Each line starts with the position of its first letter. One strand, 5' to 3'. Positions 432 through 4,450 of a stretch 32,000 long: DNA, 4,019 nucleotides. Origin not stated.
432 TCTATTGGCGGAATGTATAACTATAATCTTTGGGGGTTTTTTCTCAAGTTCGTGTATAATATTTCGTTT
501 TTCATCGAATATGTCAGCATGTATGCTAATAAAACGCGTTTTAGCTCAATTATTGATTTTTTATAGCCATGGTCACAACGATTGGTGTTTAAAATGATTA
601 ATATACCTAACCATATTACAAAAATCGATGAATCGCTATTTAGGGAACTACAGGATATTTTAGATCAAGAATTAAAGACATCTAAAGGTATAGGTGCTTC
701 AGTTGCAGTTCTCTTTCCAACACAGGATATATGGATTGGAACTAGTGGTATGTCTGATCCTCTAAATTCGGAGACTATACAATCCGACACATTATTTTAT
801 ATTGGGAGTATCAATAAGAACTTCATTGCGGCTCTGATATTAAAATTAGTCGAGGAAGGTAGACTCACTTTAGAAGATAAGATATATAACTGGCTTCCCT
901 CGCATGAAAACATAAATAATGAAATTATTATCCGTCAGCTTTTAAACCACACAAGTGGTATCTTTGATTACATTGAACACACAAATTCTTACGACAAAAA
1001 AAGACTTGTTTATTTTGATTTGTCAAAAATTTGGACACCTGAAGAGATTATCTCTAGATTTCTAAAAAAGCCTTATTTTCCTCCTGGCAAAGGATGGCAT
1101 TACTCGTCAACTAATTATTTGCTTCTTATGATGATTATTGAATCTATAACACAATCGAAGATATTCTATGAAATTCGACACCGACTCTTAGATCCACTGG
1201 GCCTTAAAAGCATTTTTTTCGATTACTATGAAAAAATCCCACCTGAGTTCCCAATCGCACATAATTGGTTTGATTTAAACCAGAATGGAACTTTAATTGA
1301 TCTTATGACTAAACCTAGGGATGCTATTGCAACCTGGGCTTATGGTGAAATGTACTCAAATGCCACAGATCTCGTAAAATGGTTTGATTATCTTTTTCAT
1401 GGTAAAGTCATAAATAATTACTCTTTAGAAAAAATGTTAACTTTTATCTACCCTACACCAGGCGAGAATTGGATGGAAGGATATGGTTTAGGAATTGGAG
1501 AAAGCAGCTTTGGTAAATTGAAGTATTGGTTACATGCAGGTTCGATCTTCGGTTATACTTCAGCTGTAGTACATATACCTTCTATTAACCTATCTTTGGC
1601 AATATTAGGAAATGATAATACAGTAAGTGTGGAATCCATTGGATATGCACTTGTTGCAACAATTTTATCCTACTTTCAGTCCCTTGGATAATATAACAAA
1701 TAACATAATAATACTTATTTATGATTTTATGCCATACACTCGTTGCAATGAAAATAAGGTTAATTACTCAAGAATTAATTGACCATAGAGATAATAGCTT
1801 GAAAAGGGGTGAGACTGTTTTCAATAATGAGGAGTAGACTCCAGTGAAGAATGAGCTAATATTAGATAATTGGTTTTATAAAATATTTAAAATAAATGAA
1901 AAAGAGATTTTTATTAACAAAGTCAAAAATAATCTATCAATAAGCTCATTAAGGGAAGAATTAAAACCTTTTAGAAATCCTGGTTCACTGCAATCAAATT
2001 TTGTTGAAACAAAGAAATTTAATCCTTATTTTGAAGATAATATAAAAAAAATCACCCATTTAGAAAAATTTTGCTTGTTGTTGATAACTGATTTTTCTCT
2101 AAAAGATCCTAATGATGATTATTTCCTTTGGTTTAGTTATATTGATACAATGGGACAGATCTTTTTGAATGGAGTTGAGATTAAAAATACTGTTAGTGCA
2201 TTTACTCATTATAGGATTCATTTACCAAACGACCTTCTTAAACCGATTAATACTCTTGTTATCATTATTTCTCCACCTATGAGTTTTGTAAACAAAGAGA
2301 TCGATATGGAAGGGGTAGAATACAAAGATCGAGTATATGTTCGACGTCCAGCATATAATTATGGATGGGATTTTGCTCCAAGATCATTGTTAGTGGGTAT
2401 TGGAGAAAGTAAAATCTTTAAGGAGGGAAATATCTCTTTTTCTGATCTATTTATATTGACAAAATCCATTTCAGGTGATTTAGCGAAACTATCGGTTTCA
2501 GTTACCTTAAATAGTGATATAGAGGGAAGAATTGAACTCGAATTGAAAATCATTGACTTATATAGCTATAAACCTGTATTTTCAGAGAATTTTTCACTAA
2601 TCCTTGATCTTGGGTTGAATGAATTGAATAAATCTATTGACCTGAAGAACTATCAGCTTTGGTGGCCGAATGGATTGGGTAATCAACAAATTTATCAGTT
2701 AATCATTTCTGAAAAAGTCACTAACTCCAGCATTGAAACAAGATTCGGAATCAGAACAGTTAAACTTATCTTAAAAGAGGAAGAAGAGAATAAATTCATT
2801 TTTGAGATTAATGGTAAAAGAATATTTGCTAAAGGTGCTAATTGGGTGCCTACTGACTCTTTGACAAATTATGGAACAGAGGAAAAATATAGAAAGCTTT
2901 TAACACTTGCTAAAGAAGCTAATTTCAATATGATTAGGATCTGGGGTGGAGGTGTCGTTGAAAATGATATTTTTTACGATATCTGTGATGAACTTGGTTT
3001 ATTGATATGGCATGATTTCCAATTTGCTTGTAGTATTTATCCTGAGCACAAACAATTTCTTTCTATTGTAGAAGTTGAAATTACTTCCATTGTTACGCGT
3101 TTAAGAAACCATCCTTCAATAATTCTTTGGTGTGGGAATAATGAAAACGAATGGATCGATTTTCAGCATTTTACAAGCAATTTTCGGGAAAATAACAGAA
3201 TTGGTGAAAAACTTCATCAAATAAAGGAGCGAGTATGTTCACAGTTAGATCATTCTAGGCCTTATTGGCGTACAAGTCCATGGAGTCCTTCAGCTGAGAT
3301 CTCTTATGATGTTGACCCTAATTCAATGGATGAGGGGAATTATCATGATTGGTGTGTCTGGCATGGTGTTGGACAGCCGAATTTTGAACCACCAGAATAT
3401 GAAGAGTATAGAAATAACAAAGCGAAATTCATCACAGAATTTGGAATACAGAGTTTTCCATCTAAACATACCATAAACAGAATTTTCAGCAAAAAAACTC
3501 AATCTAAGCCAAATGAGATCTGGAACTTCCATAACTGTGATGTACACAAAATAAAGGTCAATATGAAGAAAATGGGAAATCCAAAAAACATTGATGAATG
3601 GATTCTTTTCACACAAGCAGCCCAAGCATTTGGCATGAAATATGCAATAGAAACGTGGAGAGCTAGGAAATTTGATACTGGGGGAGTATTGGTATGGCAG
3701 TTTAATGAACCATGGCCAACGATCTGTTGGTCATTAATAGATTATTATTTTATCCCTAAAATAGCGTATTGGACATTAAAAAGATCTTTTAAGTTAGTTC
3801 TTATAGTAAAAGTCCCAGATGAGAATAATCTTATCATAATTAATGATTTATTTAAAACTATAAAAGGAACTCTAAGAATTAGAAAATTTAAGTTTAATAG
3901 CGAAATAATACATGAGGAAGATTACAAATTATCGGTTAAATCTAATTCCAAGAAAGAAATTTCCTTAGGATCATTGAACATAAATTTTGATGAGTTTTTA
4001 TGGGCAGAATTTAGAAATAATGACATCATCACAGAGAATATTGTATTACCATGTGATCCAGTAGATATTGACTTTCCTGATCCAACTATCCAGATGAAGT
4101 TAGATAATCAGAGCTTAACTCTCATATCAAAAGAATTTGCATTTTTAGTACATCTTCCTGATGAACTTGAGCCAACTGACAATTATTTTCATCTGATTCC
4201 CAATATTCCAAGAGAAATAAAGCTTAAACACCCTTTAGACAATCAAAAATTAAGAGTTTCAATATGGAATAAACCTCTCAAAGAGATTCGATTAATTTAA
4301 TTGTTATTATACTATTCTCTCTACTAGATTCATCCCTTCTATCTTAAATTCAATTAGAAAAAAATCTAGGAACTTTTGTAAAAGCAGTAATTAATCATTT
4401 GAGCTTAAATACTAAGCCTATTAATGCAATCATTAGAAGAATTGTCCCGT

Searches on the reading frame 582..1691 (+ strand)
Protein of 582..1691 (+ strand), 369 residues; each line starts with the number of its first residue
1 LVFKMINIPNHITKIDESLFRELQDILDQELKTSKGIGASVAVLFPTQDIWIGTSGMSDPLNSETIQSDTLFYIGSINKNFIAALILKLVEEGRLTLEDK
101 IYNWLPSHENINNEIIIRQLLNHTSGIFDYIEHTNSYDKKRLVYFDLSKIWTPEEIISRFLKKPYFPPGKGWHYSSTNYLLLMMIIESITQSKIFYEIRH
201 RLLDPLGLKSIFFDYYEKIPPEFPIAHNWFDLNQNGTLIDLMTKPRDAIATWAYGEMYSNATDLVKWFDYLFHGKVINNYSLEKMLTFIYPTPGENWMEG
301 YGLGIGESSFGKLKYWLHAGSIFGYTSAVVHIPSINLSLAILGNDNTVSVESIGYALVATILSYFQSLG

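Call 8: search_protein_families(library=pfam, proteins=[window:582-1691:+], max_evalue=0.001)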
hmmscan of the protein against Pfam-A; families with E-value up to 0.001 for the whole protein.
window:582-1691:+ (369 aa): 2 families
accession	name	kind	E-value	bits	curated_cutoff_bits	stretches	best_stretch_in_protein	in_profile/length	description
PF00144.29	Beta-lactamase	-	1.4e-39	136.6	27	1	24-347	2-312/329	Beta-lactamase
PF13354.11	Beta-lactamase2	-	0.00071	19.4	22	0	66-101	15-50/214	Beta-lactamase enzyme family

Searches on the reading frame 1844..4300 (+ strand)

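Call 8: search_protein_families(library=pfam, proteins=[window:1844-4300:+], max_evalue=0.001)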
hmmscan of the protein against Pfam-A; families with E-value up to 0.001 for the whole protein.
window:1844-4300:+ (818 aa): 5 families
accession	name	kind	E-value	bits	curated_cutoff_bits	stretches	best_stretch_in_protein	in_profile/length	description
PF22666.2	Glyco_hydro_2_N2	-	1e-16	61.9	27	1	41-186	12-165/167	Glycosyl hydrolase 2 galactose-binding domain-like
PF00703.27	Glyco_hydro_2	-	3e-07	31.6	23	1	201-304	5-109/109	Glycosyl hydrolases family 2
PF02836.23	Glyco_hydro_2_C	-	2.1e-06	27.5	21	1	320-569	8-249/302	Glycosyl hydrolases family 2, TIM barrel domain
PF17786.7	Mannosidase_ig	-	4.2e-06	27.6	23.4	1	663-739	5-89/91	Mannosidase Ig/CBM-like domain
PF17753.7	Ig_mannosidase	-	7.5e-06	26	22.6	1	744-803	1-69/81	Ig-fold domain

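Call 35: search_protein_families(library=ncbifam, proteins=[window:1844-4300:+], max_evalue=0.00001)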
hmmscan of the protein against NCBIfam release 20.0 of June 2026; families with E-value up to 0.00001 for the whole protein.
window:1844-4300:+ (818 aa): 6 families
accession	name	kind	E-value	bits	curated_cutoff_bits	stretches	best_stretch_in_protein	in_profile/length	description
NF052611.1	beta_gal_Bga2A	equivalog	1.8e-12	46.1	999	1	199-450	215-474/1007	beta-galactosidase, LacZ type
NF041463.1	GalB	equivalog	1.1e-11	43.3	900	1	202-473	237-507/869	beta-galactosidase GalB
NF041462.1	GalA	equivalog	1.8e-11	42.9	900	1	207-476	189-435/763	beta-galactosidase GalA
NF007666.0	PRK10340.1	equivalog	4.3e-11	41.4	1284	1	200-437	212-452/1030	beta-galactosidase subunit alpha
NF049891.1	Bet1-4galacdseBT4156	equivalog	1.4e-08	33.1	1700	1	292-439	278-412/946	exo-beta-1,4-galactosidase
NF007074.0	PRK09525.1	subfamily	1.6e-08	32.8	1221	1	299-434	329-462/1027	beta-galactosidase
